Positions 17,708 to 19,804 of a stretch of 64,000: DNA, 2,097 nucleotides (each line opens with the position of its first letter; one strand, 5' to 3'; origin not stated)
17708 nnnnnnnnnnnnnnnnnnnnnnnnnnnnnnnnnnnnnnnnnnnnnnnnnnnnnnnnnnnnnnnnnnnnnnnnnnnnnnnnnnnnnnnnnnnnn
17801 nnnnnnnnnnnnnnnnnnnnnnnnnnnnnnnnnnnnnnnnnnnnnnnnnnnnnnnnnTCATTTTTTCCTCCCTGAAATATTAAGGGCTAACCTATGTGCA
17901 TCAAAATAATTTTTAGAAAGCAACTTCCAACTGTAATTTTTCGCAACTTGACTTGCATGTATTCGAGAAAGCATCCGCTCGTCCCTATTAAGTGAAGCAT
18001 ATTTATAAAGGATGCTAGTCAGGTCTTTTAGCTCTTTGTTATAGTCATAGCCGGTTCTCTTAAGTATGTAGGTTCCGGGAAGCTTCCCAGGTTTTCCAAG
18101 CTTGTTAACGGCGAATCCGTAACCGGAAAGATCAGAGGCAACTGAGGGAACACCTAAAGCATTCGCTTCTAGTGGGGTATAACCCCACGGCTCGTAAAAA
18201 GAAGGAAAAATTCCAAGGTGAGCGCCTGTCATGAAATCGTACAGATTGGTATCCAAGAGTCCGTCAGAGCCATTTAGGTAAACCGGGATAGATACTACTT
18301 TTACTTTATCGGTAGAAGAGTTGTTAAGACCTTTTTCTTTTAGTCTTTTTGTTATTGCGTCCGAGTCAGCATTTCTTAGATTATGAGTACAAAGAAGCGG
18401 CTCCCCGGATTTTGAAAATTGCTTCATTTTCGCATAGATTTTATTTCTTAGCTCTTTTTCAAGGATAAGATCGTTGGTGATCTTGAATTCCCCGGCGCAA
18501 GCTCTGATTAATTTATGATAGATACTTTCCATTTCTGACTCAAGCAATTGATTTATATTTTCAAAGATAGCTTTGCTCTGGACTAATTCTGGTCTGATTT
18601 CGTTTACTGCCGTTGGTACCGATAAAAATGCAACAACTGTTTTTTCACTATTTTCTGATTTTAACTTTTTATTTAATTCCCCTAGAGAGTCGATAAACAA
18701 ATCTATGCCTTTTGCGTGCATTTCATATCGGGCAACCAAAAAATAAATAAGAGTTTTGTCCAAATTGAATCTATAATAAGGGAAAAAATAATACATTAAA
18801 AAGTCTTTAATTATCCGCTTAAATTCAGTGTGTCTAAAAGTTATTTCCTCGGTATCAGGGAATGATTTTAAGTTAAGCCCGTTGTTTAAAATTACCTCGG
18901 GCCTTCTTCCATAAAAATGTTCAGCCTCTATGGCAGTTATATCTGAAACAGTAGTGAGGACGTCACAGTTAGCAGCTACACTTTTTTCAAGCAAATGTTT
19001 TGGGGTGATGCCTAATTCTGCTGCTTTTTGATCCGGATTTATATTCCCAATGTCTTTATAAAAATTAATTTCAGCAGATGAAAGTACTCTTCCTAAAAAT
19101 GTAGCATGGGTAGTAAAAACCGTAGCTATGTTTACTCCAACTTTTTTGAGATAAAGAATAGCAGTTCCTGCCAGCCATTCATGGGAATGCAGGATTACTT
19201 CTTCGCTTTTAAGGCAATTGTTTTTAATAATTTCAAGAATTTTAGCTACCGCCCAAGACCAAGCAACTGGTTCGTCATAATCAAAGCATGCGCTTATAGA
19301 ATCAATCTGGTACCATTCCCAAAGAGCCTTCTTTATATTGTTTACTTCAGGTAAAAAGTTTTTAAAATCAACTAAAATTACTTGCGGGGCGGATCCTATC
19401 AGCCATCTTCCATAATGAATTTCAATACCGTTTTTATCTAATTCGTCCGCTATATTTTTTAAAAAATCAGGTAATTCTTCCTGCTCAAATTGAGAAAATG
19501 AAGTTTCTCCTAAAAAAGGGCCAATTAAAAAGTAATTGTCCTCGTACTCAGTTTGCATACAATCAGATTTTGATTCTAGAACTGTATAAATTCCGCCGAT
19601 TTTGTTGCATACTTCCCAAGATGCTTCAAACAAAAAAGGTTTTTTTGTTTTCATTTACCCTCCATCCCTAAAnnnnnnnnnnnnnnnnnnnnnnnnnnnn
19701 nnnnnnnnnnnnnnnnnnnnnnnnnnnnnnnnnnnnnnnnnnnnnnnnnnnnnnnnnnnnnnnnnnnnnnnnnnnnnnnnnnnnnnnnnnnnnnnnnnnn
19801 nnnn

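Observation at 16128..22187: Glycogen cluster with a eukaryotic-type GT3 and a bacterial-type GlgA-like synthase, plus GH57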

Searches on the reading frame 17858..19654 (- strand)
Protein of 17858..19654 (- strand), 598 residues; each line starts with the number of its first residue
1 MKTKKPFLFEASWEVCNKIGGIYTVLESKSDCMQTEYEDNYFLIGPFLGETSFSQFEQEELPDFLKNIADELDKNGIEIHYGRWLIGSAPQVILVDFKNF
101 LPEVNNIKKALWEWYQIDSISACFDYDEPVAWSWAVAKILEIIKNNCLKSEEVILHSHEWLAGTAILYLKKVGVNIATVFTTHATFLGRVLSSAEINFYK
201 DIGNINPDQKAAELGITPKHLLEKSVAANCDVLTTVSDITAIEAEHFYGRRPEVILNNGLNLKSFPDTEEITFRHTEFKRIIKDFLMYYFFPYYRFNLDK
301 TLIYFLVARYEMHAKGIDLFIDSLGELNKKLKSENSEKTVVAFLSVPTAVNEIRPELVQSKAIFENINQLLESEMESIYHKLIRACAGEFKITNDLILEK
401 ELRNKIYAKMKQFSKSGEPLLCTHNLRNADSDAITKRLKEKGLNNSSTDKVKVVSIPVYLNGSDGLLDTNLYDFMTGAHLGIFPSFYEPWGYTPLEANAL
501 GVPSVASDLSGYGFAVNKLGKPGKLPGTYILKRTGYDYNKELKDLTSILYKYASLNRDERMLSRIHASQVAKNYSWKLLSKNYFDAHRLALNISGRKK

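Call 4: search_protein_families(library=pfam, proteins=[window:17858-19654:-], max_evalue=0.01)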
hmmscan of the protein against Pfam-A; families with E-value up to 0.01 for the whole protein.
window:17858-19654:- (598 aa): 7 families
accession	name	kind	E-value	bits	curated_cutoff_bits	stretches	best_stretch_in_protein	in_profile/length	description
PF05693.19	Glycogen_syn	-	9.8e-142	474.2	27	1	10-592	1-584/639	Glycogen synthase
PF00534.26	Glycos_transf_1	-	6.2e-09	36.1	26.4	1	469-512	84-127/172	Glycosyl transferases group 1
PF08323.17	Glyco_transf_5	-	2.6e-07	31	22.7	1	130-246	112-226/239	Starch synthase catalytic domain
PF13692.12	Glyco_trans_1_4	-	7.2e-07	30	27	1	469-512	68-111/142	Glycosyl transferases group 1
PF13439.12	Glyco_transf_4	-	1.6e-05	25.4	28.5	1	134-260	59-166/170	Glycosyltransferase Family 4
PF20706.3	GT4-conflict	-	0.00013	21.6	26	1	474-538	278-341/385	Family 4 Glycosyltransferase in conflict systems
PF08288.18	PIGA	-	0.0069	17.4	27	0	136-186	35-86/90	PIGA (GPI anchor biosynthesis)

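Call 5: search_protein_families(library=ncbifam, proteins=[window:17858-19654:-], max_evalue=0.01)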
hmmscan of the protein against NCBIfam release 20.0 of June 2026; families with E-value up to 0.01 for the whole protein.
window:17858-19654:- (598 aa): 6 families
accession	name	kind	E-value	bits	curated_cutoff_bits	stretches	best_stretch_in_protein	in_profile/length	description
NF001899.0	PRK00654.1-2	equivalog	6.7e-09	34.7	459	1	133-188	115-168/478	glycogen synthase GlgA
TIGR02095.1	glgA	subfamily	1.5e-08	33.8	328.45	1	475-587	366-474/477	glycogen/starch synthase, ADP-glucose type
TIGR04157.1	glyco_rSAM_CFB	subfamily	4.5e-07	29.2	400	1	469-583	292-402/406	TIGR04157 family glycosyltransferase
TIGR03449.1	mycothiol_MshA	equivalog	1.8e-06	27.2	462.5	1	469-585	295-398/406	D-inositol-3-phosphate glycosyltransferase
TIGR02149.1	glgA_Coryne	subfamily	7.5e-06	25.3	302.4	1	465-516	271-322/391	glycogen synthase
NF010699.0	PRK14099.1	equivalog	0.0008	18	762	0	476-588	368-477/485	glycogen synthase GlgA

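Call 7: search_solved_structures(query=window:17858-19654:-, max_evalue=0.01)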
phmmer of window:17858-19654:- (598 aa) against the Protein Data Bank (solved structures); distinct sequences matched with E-value up to 0.01: 18.
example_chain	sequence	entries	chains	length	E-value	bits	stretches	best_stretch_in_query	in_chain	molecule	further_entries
8cvx_A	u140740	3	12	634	1.2e-119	403.7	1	6-592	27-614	Glycogen [starch] synthase, muscle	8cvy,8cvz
7q0b_A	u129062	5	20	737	2e-119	403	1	6-592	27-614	Glycogen [starch] synthase, muscle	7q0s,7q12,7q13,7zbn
8z0a_A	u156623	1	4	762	2.3e-119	402.8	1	6-592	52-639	Glycogen [starch] synthase, muscle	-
6u77_A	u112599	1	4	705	6.7e-103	348.4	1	6-592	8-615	Glycogen [starch] synthase isoform 2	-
5ux7_A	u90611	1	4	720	7.2e-103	348.3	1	6-592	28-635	Glycogen [starch] synthase isoform 2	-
5suk_A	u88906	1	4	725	7.4e-103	348.3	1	6-592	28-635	Glycogen [starch] synthase isoform 2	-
5uw0_A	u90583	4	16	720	1.9e-102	347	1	6-592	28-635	Glycogen [starch] synthase isoform 2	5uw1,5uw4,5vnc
4kqm_A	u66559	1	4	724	1.9e-102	346.9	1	6-592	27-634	Gsy2p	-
4kq1_A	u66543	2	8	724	2e-102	346.9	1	6-592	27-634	Gsy2p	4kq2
3nb0_A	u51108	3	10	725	2e-102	346.9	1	6-592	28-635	Glycogen [starch] synthase isoform 2 | PROTEIN (Glycogen [starch] synthase isoform 2)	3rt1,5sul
3naz_A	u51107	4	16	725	3.3e-101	342.9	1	6-592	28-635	Glycogen [starch] synthase isoform 2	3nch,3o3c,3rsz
4qlb_A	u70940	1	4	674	3.8e-101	342.6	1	6-592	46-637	Probable glycogen [starch] synthase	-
3fro_A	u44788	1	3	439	0.00086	21.2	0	480-535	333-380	GlgA glycogen synthase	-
2bis_A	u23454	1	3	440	0.00087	21.2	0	480-535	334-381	GLGA GLYCOGEN SYNTHASE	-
3l01_A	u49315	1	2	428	0.00099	21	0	480-517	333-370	GlgA glycogen synthase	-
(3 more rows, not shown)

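Call 11: find_homologous_proteins(query=window:17858-19654:-, max_evalue=1e-20)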
Query window:17858-19654:- (598 aa): 7949 proteins with E <= 1e-20 among 8000 candidates; the best 120 are listed.
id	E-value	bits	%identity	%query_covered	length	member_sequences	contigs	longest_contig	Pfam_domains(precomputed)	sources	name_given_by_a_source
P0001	0.0e+0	1366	100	100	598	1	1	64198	PF00534.27,PF05693.20,PF08323.18,PF13692.13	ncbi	-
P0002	0.0e+0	1114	79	100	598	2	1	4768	PF00534.27,PF05693.20,PF08323.18,PF13439.13,PF13692.13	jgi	jgi:glycogen(starch) synthase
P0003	2.7e-247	840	60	99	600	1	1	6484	PF00534.27,PF05693.20,PF08323.18,PF13692.13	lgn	-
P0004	5.1e-238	810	59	99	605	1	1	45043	PF00534.27,PF05693.20,PF08323.18,PF13692.13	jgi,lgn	-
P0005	2.7e-231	787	57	99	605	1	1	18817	PF00534.27,PF05693.20,PF08323.18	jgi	jgi:glycogen synthase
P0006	2.3e-230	784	54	99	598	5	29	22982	PF00534.27,PF05693.20,PF08323.18,PF13692.13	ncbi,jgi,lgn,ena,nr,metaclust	ncbi:hypothetical protein AUK11_04245 [bacterium CG2_30_37_16]|nr:MAG: hypothetical protein AUK11_04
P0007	4.4e-218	744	55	99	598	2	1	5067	PF00534.27,PF05693.20,PF08323.18,PF13692.13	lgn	-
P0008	2.0e-213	728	53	98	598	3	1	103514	PF00534.27,PF05693.20,PF08323.18,PF13692.13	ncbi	ncbi:MAG: glycogen/starch synthase [Actinomycetota bacterium]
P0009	1.8e-212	725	54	98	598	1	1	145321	PF00534.27,PF05693.20,PF08323.18,PF13692.13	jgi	-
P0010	6.1e-211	720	54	98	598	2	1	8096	PF00534.27,PF05693.20,PF08323.18,PF13692.13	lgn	-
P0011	1.2e-210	719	53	99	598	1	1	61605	PF00534.27,PF05693.20,PF08323.18,PF13692.13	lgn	-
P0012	6.0e-210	717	51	98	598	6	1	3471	PF05693.20,PF08323.18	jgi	jgi:glycogen synthase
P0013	9.5e-210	716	51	98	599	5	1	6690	PF00534.27,PF05693.20,PF08323.18,PF13692.13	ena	-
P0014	2.0e-208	712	52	98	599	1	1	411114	PF00534.27,PF05693.20,PF08323.18,PF13692.13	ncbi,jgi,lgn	ncbi:MAG TPA: glycogen/starch synthase [Candidatus Aquicultor sp.]|jgi:glycogen(starch) synthase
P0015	1.2e-206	706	53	98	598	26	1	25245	PF00534.27,PF05693.20,PF08323.18,PF13692.13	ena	-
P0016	1.4e-205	702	51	99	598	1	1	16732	PF00534.27,PF05693.20,PF08323.18,PF13692.13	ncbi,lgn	-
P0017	1.4e-188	646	48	98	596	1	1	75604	PF00534.27,PF05693.20,PF08323.18,PF13692.13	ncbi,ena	-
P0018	3.4e-188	645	48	98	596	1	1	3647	PF00534.27,PF05693.20,PF08323.18,PF13692.13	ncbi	-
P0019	1.5e-186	640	48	99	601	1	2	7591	PF00534.27,PF05693.20,PF20706.4,PF13692.13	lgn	-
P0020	2.4e-186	639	48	98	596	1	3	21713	PF00534.27,PF05693.20,PF08323.18,PF13692.13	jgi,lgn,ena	-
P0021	4.6e-185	635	48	98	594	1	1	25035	PF00534.27,PF05693.20,PF08323.18,PF13692.13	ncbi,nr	ncbi:glycogen/starch synthase [Candidatus Woesearchaeota archaeon]|nr:glycogen/starch synthase [Cand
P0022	5.9e-184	631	63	70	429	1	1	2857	PF00534.27,PF05693.20,PF13692.13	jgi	jgi:glycogen(starch) synthase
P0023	4.1e-183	628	47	98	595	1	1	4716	PF00534.27,PF05693.20,PF08323.18,PF20706.4,PF13692.13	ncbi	-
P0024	1.5e-181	623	47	98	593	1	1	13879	PF00534.27,PF05693.20,PF08323.18,PF13692.13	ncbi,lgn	-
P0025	6.5e-181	621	46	99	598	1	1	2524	PF00534.27,PF05693.20,PF20706.4,PF13692.13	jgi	-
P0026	2.1e-180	619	47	99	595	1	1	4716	PF00534.27,PF05693.20,PF13692.13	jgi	jgi:glycogen(starch) synthase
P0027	3.7e-180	618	48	99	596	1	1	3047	PF00534.27,PF05693.20,PF20706.4,PF13692.13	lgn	-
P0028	1.4e-179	617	47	99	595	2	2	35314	PF00534.27,PF05693.20,PF20706.4,PF13692.13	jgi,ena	-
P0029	3.6e-179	615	47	99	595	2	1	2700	PF00534.27,PF05693.20,PF13692.13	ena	-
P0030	4.2e-179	615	46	99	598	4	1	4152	PF00534.27,PF05693.20,PF20706.4,PF13692.13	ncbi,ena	-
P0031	1.2e-178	613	47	99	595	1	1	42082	PF00534.27,PF05693.20,PF08323.18,PF20706.4,PF13692.13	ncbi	-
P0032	1.2e-178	613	46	100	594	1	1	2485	PF00534.27,PF05693.20,PF08323.18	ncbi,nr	ncbi:glycogen/starch synthase [Candidatus Woesearchaeota archaeon]|nr:glycogen/starch synthase [Cand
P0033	1.9e-178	613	46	98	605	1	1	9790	PF00534.27,PF05693.20,PF08323.18,PF20706.4,PF13692.13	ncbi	-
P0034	5.6e-178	611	47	99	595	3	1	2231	PF00534.27,PF05693.20,PF20706.4,PF13692.13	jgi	-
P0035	7.2e-178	611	45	99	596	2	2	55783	PF00534.27,PF05693.20,PF08323.18,PF13439.13,PF20706.4,PF13692.13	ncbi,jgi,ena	-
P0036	7.9e-178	611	47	99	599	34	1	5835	PF00534.27,PF05693.20,PF20706.4,PF13692.13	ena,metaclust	metaclust:\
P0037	9.9e-178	610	45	99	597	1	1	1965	PF00534.27,PF05693.20,PF20706.4,PF13692.13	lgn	-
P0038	1.0e-177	610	45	99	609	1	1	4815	PF00534.27,PF05693.20,PF20706.4,PF13692.13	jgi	jgi:glycogen(starch) synthase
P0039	1.1e-177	610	46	99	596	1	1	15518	PF00534.27,PF05693.20,PF13692.13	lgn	-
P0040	1.4e-177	610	45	99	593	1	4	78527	PF00534.27,PF05693.20,PF08323.18,PF13692.13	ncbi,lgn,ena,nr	ncbi:glycogen/starch synthase [Candidatus Woesearchaeota archaeon]|nr:glycogen/starch synthase [Cand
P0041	2.9e-177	609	46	98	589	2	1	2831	PF00534.27,PF05693.20,PF20706.4,PF13692.13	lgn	-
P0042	5.5e-177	608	46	99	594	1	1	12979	PF00534.27,PF05693.20,PF08323.18,PF13692.13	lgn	-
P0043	1.0e-176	607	47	99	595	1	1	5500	PF00534.27,PF05693.20,PF13692.13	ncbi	-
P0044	1.0e-176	607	45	99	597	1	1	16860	PF00534.27,PF05693.20,PF20706.4,PF13692.13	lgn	-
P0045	1.0e-176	607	45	99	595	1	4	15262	PF00534.27,PF05693.20,PF08323.18,PF20706.4,PF13692.13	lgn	-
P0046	1.3e-176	607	46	98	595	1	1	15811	PF00534.27,PF05693.20,PF08323.18,PF20706.4,PF13692.13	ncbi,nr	ncbi:glycogen/starch synthase [Candidatus Woesearchaeota archaeon]|nr:glycogen/starch synthase [Cand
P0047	2.0e-176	606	46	99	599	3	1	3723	PF00534.27,PF05693.20,PF08323.18,PF20706.4,PF13692.13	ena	-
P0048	2.1e-176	606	47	98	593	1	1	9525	PF00534.27,PF05693.20,PF08323.18,PF20706.4,PF13692.13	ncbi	ncbi:MAG: glycogen/starch synthase [Nanoarchaeota archaeon]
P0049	4.8e-176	605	46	99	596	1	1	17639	PF00534.27,PF05693.20,PF08323.18,PF13692.13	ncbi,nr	ncbi:hypothetical protein D6825_02830 [Candidatus Woesearchaeota archaeon]|nr:MAG: hypothetical prot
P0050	7.1e-176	604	46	98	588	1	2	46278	PF00534.27,PF05693.20,PF08323.18,PF13692.13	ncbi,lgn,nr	ncbi:glycogen/starch synthase [Candidatus Woesearchaeota archaeon]|nr:glycogen/starch synthase [Cand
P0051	9.5e-176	604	45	99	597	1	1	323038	PF00534.27,PF05693.20,PF08323.18,PF13692.13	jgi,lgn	-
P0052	1.4e-175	603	46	98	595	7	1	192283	PF00534.27,PF05693.20,PF13692.13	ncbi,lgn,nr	ncbi:hypothetical protein HYU40_04375 [Candidatus Woesearchaeota archaeon]|nr:hypothetical protein [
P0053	1.5e-175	603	46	99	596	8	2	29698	PF00534.27,PF05693.20,PF20706.4,PF13692.13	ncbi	-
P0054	2.0e-175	603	45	99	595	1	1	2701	PF00534.27,PF05693.20,PF08323.18,PF20706.4,PF13692.13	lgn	-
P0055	2.7e-175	602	46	100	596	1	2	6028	PF00534.27,PF05693.20,PF08323.18,PF20706.4,PF13692.13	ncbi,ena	-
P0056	2.9e-175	602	47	99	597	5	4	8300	PF00534.27,PF05693.20,PF08323.18,PF20706.4,PF13692.13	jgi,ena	-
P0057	3.0e-175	602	44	99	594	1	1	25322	PF00534.27,PF05693.20,PF08323.18,PF13692.13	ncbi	-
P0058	3.2e-175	602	45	98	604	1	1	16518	PF00534.27,PF05693.20,PF20706.4,PF13692.13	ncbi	-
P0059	3.2e-175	602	46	99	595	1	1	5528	PF00534.27,PF05693.20,PF08323.18,PF13692.13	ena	-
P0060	3.6e-175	602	46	98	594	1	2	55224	PF00534.27,PF05693.20,PF08323.18,PF13439.13,PF13692.13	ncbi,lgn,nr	ncbi:glycogen/starch synthase [Candidatus Woesearchaeota archaeon]|nr:glycogen/starch synthase [Cand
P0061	8.9e-175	601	46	99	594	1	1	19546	PF00534.27,PF05693.20,PF20706.4,PF13692.13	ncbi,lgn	-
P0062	9.0e-175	601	46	99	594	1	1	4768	PF00534.27,PF05693.20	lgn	-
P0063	1.0e-174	601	44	99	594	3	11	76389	PF00534.27,PF05693.20,PF13692.13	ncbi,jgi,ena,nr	ncbi:hypothetical protein J4234_04005 [Candidatus Woesearchaeota archaeon]|nr:hypothetical protein [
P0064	1.3e-174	600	47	97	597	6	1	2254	PF00534.27,PF05693.20,PF13692.13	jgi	jgi:glycogen(starch) synthase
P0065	1.4e-174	600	47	97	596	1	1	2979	PF00534.27,PF05693.20,PF13692.13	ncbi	-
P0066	1.6e-174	600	46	99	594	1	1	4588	PF00534.27,PF05693.20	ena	-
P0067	1.9e-174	600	47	99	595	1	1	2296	PF00534.27,PF05693.20,PF08323.18,PF20706.4,PF13692.13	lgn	-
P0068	2.3e-174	599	45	99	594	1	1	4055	PF00534.27,PF05693.20,PF13692.13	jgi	-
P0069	2.4e-174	599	46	99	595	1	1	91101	PF00534.27,PF05693.20,PF20706.4,PF13692.13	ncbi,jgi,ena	-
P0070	3.1e-174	599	46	97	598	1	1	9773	PF00534.27,PF05693.20,PF08323.18,PF13692.13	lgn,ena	-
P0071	3.5e-174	599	46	99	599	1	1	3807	PF00534.27,PF05693.20,PF13692.13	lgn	-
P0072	4.7e-174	598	45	99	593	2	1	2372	PF00534.27,PF05693.20,PF08323.18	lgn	-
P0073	5.8e-174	598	45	99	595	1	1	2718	PF00534.27,PF05693.20,PF08323.18,PF13692.13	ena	-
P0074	7.7e-174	598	45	99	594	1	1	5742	PF00534.27,PF05693.20,PF08323.18,PF20706.4,PF13692.13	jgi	-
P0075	9.4e-174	597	45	99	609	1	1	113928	PF00534.27,PF05693.20,PF20706.4,PF13692.13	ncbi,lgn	-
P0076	9.6e-174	597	46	99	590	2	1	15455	PF00534.27,PF05693.20,PF08323.18,PF13439.13,PF20706.4,PF13692.13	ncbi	-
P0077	9.6e-174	597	45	98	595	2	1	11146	PF00534.27,PF05693.20,PF13692.13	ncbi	-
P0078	9.8e-174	597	46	99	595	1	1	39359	PF00534.27,PF05693.20,PF08323.18,PF13439.13,PF13692.13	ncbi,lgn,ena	-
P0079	1.1e-173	597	46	99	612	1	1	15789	PF00534.27,PF05693.20,PF20706.4,PF13692.13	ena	-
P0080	1.2e-173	597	47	97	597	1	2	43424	PF00534.27,PF05693.20,PF13692.13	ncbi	ncbi:MAG: glycogen/starch synthase [Candidatus Woesearchaeota archaeon]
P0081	1.3e-173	597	45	99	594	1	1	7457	PF00534.27,PF05693.20,PF08323.18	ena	-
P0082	1.5e-173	597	45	99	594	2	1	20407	PF00534.27,PF05693.20,PF08323.18,PF13692.13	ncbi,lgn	ncbi:MAG: glycogen/starch synthase [Nanoarchaeota archaeon]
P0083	1.6e-173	597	44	99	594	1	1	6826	PF00534.27,PF05693.20,PF08323.18,PF13692.13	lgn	-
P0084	1.8e-173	596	46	99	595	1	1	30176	PF00534.27,PF05693.20,PF20706.4,PF13692.13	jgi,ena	-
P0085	2.2e-173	596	44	99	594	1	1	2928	PF00534.27,PF05693.20,PF13692.13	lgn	-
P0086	2.5e-173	596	45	99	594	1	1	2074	PF00534.27,PF05693.20,PF08323.18,PF20706.4,PF13692.13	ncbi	-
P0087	2.6e-173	596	45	99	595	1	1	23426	PF00534.27,PF05693.20,PF20706.4,PF13692.13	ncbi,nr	ncbi:Glycogen synthase [uncultured archaeon]|nr:Glycogen synthase [uncultured archaeon]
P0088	3.5e-173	595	46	97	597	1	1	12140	PF00534.27,PF05693.20,PF13692.13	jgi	jgi:glycogen(starch) synthase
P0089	3.7e-173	595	44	99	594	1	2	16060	PF00534.27,PF05693.20,PF08323.18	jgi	-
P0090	3.9e-173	595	46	97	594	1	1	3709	PF00534.27,PF05693.20,PF13692.13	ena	-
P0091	5.1e-173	595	48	99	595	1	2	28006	PF00534.27,PF05693.20,PF20706.4,PF13692.13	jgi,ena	-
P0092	6.2e-173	595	46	98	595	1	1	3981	PF00534.27,PF05693.20,PF13692.13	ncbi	-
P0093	7.3e-173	594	44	100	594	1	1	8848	PF00534.27,PF05693.20,PF08323.18,PF13692.13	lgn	-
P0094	8.9e-173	594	45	99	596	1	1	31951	PF00534.27,PF05693.20,PF13692.13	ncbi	ncbi:MAG: hypothetical protein ABIG95_00595 [Candidatus Woesearchaeota archaeon]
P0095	8.9e-173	594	45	99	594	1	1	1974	PF00534.27,PF05693.20,PF13692.13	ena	-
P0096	9.1e-173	594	45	99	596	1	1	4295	PF00534.27,PF05693.20,PF13692.13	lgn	-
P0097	9.3e-173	594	46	98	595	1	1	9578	PF00534.27,PF05693.20,PF08323.18,PF13692.13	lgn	-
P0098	9.4e-173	594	45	99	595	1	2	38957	PF00534.27,PF05693.20,PF08323.18,PF13692.13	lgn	-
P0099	9.8e-173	594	45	99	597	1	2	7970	PF00534.27,PF05693.20,PF13692.13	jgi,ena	-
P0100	9.9e-173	594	44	100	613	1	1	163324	PF00534.27,PF05693.20,PF20706.4,PF13692.13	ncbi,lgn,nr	ncbi:MAG: glycosyltransferase [Candidatus Aenigmarchaeota archaeon]|nr:glycosyltransferase [Candidat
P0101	1.0e-172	594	44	99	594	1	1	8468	PF00534.27,PF05693.20,PF08323.18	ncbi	-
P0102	1.1e-172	594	45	99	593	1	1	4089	PF00534.27,PF05693.20,PF20706.4,PF13692.13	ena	-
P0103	1.4e-172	593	46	99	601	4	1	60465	PF00534.27,PF05693.20,PF08323.18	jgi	-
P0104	1.4e-172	593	45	99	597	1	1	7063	PF00534.27,PF05693.20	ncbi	-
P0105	1.5e-172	593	46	99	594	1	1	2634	PF00534.27,PF05693.20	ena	-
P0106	1.6e-172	593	45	100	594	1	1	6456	PF00534.27,PF05693.20,PF08323.18,PF13692.13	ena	-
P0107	1.7e-172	593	44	99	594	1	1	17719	PF00534.27,PF05693.20,PF08323.18,PF20706.4,PF13692.13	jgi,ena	-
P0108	2.0e-172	593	45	99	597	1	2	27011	PF00534.27,PF05693.20,PF08323.18,PF13692.13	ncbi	-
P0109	2.0e-172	593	45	99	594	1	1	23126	PF00534.27,PF05693.20,PF20706.4,PF13692.13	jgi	-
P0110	2.0e-172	593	46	99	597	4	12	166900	PF00534.27,PF05693.20,PF08323.18,PF13692.13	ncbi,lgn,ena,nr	ncbi:glycosyltransferase [Candidatus Woesearchaeota archaeon]|nr:glycosyltransferase [Candidatus Woe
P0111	2.2e-172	593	45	99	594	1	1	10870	PF00534.27,PF05693.20,PF08323.18,PF13692.13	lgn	-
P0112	2.3e-172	593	45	99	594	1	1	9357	PF00534.27,PF05693.20,PF13692.13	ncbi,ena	-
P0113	2.5e-172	593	46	98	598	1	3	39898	PF00534.27,PF05693.20,PF08323.18,PF13692.13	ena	-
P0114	3.2e-172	592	43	99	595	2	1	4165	PF00534.27,PF05693.20,PF08323.18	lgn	-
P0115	7.0e-172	591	44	100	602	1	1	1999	PF00534.27,PF05693.20,PF13692.13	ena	-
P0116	7.1e-172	591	45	99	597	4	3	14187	PF00534.27,PF05693.20,PF13692.13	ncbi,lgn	-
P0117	7.6e-172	591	45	99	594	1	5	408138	PF00534.27,PF05693.20,PF08323.18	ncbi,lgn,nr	ncbi:glycogen/starch synthase [Candidatus Woesearchaeota archaeon]|nr:glycogen/starch synthase [Cand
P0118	7.8e-172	591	44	99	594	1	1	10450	PF00534.27,PF05693.20,PF08323.18,PF13692.13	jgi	-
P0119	8.7e-172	591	46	99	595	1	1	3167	PF00534.27,PF05693.20,PF13692.13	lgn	-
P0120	9.9e-172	591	44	99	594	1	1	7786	PF00534.27,PF05693.20,PF13692.13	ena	-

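Call 14: find_encoding_contigs(protein=P0001, flank=10000, max_places=3)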
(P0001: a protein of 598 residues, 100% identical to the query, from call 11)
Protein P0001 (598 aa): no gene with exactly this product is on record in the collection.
